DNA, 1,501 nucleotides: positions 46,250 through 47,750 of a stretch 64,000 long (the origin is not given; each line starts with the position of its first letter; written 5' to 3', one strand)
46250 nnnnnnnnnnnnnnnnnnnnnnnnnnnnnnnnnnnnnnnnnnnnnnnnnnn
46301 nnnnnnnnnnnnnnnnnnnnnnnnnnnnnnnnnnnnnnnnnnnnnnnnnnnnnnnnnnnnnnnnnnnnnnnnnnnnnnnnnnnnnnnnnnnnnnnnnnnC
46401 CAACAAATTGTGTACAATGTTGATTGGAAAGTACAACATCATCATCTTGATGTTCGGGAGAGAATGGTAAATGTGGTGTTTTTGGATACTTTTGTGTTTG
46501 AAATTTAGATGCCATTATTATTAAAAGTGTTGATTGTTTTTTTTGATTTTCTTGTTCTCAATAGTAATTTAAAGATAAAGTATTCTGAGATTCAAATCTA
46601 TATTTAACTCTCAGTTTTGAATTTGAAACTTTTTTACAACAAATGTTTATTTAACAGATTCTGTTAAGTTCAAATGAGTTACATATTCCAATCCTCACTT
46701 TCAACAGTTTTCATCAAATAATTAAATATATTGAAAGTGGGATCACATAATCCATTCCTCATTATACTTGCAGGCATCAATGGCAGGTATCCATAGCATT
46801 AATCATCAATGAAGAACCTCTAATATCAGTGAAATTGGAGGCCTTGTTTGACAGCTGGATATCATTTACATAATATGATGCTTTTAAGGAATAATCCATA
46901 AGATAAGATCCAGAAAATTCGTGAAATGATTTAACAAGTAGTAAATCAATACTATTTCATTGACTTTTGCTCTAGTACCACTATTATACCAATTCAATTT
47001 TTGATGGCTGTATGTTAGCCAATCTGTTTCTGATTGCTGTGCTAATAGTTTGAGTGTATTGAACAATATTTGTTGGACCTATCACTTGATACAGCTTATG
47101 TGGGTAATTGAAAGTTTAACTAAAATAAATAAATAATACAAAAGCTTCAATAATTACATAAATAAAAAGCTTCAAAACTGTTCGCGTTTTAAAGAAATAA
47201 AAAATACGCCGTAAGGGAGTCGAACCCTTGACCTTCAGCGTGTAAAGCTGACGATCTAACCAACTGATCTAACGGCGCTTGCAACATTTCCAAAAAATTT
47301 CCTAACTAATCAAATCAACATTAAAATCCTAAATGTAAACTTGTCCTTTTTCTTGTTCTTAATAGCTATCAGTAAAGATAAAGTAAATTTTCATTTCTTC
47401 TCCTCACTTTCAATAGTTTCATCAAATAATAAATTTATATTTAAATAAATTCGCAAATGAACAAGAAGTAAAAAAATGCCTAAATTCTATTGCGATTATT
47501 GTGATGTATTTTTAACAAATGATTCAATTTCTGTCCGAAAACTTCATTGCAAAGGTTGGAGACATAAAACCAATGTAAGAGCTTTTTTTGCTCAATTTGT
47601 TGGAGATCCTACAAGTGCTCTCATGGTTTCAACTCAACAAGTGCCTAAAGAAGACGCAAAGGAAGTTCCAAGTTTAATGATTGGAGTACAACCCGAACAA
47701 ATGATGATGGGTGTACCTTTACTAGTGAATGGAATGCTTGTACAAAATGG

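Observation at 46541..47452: Duplicated, same-orientation segment on both sides of the tRNA-Val gene; copy B forms the 5' leader of U1-C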

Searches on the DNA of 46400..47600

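Call 20: search_rna_families(source=window, start=46400, end=47600, threshold=evalue, max_evalue=10)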
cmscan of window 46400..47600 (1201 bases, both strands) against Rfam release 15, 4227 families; matches with E-value up to 10: 6.
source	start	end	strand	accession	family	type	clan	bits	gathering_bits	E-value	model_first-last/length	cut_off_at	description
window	47205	47278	-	RF00005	tRNA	Gene; tRNA;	CL00001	69.9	29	6.3e-15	1-71/71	no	tRNA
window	47365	47428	-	RF00270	SNORD61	Gene; snRNA; snoRNA; CD-box;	CL00067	19.5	43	6.6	1-72/72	no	Small nucleolar RNA SNORD61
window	47179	47272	-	RF00233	Tymo_tRNA-like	Cis-reg;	-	18.7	40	0.34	1-84/84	no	Tymovirus/Pomovirus/Furovirus tRNA-like 3' UTR element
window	46853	46915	+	RF00361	snoZ119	Gene; snRNA; snoRNA; CD-box;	-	18.6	70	3.1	1-98/98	no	Small nucleolar RNA Z119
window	46437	46535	-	RF01504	Afu_254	Gene; sRNA;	-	16.9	60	6.6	1-158/158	no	A. fumigatus sRNA Afu_254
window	46690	46745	-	RF00324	snoMBII-202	Gene; snRNA; snoRNA; CD-box;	-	15.7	40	4.1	1-84/84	no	Small nucleolar RNA MBII-202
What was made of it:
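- On C/D-box snoRNA: 19.5 and 15.7 bits against gathering scores of 43 and 40 (call 20).
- Weak Rfam hits to C/D families fall on the minus strand of both copies: SNORD61 at 19.5 bits for 47365-47428 and snoMBII-202 at 15.7 bits for 46690-46745 (call 20). The scores are 20-25 bits below the gathering thresholds, with E of 4-7 (call 20).
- Tried and rejected: C/D snoRNA on the minus strand (my own idea, from call 20).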

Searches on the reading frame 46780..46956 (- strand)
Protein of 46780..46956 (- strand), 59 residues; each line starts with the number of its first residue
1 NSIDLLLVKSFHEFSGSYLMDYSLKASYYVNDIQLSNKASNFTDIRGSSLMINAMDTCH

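Call 58: search_protein_families(library=pfam, proteins=[window:46780-46956:-], max_evalue=10)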
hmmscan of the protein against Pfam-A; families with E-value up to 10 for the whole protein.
seq(59 aa): 0 families

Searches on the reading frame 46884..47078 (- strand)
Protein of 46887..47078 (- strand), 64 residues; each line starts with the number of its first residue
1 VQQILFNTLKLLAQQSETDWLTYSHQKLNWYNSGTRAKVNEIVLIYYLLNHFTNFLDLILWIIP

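Call 58: search_protein_families(library=pfam, proteins=[window:46887-47078:-], max_evalue=10)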
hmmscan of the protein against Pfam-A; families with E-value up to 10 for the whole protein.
seq(64 aa): 1 family
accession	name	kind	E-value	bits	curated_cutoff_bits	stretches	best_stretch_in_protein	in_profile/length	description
PF02976.21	MutH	-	0.0066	16.7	23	1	25-58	49-82/103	DNA mismatch repair enzyme MutH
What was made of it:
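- On TRE5/TRE3 non-LTR retrotransposons (Dictyostelia): Pfam gives only a sub-threshold MutH hit (call 58).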

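Call 66: search_protein_representatives(protein=window:46884-47075:-)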
Query: 63 residues. Proteins with E-value up to 0.001 (for the whole library): 3; up to 1e-10: 0; up to 1e-30: 0. The best 3 are listed.
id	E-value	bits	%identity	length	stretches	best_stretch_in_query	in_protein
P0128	8.1e-06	41.9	31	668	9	14-42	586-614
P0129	3.2e-05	40.0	34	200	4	2-34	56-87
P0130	8.8e-04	35.5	36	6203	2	7-39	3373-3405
